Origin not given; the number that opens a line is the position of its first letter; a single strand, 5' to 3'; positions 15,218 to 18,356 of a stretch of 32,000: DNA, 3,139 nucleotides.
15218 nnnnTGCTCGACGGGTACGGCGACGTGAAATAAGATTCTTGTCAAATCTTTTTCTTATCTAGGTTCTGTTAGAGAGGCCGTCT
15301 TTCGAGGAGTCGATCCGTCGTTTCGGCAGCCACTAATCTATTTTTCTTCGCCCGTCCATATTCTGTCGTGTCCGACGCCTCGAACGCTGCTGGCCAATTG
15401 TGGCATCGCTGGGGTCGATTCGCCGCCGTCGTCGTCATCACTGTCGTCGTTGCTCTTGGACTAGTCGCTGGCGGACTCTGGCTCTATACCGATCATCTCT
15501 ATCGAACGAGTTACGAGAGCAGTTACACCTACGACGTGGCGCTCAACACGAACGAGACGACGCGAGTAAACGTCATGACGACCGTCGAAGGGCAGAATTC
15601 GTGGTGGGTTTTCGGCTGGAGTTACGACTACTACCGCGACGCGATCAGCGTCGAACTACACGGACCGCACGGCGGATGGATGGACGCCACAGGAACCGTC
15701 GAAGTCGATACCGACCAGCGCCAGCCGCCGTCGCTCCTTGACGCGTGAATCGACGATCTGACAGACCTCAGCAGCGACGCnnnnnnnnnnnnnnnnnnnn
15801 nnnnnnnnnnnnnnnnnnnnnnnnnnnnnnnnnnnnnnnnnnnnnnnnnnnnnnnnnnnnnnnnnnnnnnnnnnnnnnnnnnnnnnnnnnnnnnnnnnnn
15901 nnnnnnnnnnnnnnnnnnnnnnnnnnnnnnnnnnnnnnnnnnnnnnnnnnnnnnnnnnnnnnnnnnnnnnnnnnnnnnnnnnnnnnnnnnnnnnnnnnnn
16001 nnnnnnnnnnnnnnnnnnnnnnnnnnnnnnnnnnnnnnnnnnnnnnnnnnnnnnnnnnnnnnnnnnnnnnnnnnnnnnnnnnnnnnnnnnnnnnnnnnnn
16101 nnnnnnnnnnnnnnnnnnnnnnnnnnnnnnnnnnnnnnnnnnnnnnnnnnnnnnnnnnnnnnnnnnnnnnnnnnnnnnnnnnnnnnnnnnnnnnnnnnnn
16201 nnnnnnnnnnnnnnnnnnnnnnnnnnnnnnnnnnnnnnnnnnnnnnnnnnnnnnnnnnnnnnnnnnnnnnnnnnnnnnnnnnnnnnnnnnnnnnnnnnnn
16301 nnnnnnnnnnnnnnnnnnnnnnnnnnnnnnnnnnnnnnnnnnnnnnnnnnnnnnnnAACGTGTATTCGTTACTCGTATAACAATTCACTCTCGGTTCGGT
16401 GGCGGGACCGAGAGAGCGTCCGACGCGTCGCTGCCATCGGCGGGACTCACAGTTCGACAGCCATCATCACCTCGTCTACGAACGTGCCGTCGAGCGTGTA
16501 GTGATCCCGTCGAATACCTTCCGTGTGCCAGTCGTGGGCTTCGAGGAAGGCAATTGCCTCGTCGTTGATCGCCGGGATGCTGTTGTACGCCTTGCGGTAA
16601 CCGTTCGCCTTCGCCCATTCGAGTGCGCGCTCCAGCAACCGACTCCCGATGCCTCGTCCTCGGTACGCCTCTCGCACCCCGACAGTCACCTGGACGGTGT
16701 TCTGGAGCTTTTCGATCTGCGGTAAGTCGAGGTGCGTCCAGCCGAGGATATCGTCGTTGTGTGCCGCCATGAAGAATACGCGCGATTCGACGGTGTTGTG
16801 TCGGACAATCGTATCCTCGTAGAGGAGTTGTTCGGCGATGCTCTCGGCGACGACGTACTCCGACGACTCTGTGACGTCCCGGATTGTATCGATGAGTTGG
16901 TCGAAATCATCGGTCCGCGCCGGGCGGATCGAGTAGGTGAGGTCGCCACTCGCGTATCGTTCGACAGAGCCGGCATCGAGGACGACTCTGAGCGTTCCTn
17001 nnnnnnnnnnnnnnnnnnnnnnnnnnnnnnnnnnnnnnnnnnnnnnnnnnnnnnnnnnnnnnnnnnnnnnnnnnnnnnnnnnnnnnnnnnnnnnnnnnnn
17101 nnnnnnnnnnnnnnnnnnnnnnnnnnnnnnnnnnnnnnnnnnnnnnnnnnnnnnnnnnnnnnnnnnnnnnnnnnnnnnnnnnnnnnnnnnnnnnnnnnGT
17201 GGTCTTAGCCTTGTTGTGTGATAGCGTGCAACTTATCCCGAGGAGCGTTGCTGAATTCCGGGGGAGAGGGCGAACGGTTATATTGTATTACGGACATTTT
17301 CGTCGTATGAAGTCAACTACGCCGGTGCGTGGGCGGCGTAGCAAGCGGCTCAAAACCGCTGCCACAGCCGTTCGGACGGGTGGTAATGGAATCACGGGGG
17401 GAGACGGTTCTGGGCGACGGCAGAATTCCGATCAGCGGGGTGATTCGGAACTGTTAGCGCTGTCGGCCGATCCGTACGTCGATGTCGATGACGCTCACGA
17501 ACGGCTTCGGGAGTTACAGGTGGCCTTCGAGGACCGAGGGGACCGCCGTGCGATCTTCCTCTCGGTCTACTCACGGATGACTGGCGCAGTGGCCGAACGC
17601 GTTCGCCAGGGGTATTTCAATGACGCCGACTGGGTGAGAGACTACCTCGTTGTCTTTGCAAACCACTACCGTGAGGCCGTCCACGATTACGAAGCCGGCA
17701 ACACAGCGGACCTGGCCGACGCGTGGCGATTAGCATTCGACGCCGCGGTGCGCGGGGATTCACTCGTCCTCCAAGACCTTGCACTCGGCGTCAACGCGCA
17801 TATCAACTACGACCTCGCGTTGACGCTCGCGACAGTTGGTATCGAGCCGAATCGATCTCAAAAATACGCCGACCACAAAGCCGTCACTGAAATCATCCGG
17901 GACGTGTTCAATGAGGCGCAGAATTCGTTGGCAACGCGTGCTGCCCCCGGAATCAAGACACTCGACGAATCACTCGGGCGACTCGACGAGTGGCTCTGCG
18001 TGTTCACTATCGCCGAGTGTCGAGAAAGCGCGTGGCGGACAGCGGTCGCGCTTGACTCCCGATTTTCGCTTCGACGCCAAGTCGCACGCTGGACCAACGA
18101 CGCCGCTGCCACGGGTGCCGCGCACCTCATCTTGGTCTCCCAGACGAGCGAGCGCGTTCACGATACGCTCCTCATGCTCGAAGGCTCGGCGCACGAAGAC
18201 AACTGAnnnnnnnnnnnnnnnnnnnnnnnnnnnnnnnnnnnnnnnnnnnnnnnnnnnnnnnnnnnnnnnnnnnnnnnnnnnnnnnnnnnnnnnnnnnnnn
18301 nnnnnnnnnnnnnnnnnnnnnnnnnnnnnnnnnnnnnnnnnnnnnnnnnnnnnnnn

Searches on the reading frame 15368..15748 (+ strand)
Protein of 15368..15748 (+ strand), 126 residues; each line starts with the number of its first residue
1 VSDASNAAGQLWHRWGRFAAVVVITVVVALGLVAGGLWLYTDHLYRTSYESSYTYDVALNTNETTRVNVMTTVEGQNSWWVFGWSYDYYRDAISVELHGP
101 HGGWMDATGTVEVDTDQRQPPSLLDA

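Call 17: search_protein_families(library=pfam, proteins=[window:15368-15748:+], max_evalue=0.01)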
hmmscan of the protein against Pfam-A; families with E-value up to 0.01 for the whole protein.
window:15368-15748:+ (126 aa): 1 family
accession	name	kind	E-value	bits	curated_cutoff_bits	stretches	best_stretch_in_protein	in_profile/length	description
PF24866.1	DUF7732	-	0.0097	16.5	27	1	22-68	25-67/125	Domain of unknown function (DUF7732)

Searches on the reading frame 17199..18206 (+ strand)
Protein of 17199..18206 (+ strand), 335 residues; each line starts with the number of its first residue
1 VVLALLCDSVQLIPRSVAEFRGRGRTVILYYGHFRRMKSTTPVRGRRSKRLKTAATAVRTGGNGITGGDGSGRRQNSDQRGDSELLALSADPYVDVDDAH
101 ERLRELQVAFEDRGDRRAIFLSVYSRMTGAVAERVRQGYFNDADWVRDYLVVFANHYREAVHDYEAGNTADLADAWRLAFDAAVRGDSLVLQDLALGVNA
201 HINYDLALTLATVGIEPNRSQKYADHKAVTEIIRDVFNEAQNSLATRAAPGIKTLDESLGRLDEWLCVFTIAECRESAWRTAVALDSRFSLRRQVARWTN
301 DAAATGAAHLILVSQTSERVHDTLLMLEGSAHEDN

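Call 17: search_protein_families(library=pfam, proteins=[window:17199-18206:+], max_evalue=0.01)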
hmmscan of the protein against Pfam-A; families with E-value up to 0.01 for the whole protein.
window:17199-18206:+ (335 aa): 1 family
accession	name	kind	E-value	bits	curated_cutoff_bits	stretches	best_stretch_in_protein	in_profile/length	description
PF19458.4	DUF5995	-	2.3e-58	197.5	27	1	96-312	1-223/225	Family of unknown function (DUF5995)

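Call 29: find_related_loci(query=window:17199-18206:+, collection=genome_contigs, flank=10000)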
Query window:17199-18206:+ (335 aa) in genome_contigs; peptide patterns used: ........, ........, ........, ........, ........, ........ (x = any residue, [..] = any of these).
444 stretches matched a pattern; 392 encode a relative of the query (tblastn E <= 1e-3); the best 80 are kept; 80 distinct loci.
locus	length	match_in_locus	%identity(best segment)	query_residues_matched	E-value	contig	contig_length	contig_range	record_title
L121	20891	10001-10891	61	46-334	2e-108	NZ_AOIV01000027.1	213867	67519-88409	Halogeometricum pallidum JCM 14848 contig_27, whole genome shotgun sequence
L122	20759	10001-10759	66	76-328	4e-99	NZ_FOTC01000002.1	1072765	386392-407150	Halogranum rubrum strain CGMCC 1.7738, whole genome shotgun sequence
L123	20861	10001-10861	57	36-333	2e-93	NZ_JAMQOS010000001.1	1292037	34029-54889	Haloarcula onubensis strain S3CR25-11 NODE_1_length_1292037_cov_59.565565, whole genome shotgun sequence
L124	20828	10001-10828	55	41-328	3e-93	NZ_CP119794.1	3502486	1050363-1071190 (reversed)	Haloarcula regularis strain SYNS111 chromosome, complete genome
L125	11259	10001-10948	50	23-331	1e-88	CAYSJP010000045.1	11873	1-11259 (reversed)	MAG TPA_asm: uncultured Halobacteriales archaeon isolate SRP185896_co2_188 genome assembly, contig: NODE_5766_length_118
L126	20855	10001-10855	51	43-335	1e-84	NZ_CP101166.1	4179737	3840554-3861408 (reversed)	Haloglomus halophilum strain ZY41 chromosome, complete genome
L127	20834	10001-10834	56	56-328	1e-82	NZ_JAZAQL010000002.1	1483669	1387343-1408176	Halorubellus litoreus strain GX26 spades_K_21_77_2, whole genome shotgun sequence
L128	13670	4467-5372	49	16-328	2e-82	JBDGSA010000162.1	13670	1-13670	MAG: Haloglomus sp. isolate DAL-WCL_21_75C5R c_000000004563, whole genome shotgun sequence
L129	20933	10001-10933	51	33-328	1e-80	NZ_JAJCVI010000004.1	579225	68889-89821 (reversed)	Halorubellus salinus strain GX3 Scaffold4_1, whole genome shotgun sequence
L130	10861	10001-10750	59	85-334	1e-79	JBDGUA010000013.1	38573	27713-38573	MAG: Haloferacaceae archaeon isolate DAL-WCL_35_50C1R c_000000000651, whole genome shotgun sequence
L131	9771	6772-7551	47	70-328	3e-67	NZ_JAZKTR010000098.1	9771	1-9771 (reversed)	MAG: Natronomonas sp. isolate NA-5cm_bin.4 NODE_2322_length_9771_cov_15.970152, whole genome shotgun sequence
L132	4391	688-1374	49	85-312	3e-64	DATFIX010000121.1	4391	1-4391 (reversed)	MAG TPA_asm: Natrialbaceae archaeon isolate SMAG_U9129 k141_556551, whole genome shotgun sequence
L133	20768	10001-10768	45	82-334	7e-62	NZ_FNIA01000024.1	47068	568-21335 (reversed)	Haloarchaeobius iranensis strain EB21,IBRC-M 10013,KCTC 4048, whole genome shotgun sequence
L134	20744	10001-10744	46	82-328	3e-61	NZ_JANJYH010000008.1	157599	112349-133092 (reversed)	Haloarchaeobius sp. FL176 NODE_8_length_157599_cov_18.68_ID_647, whole genome shotgun sequence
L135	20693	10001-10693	48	82-311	1e-61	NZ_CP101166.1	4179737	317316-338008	Haloglomus halophilum strain ZY41 chromosome, complete genome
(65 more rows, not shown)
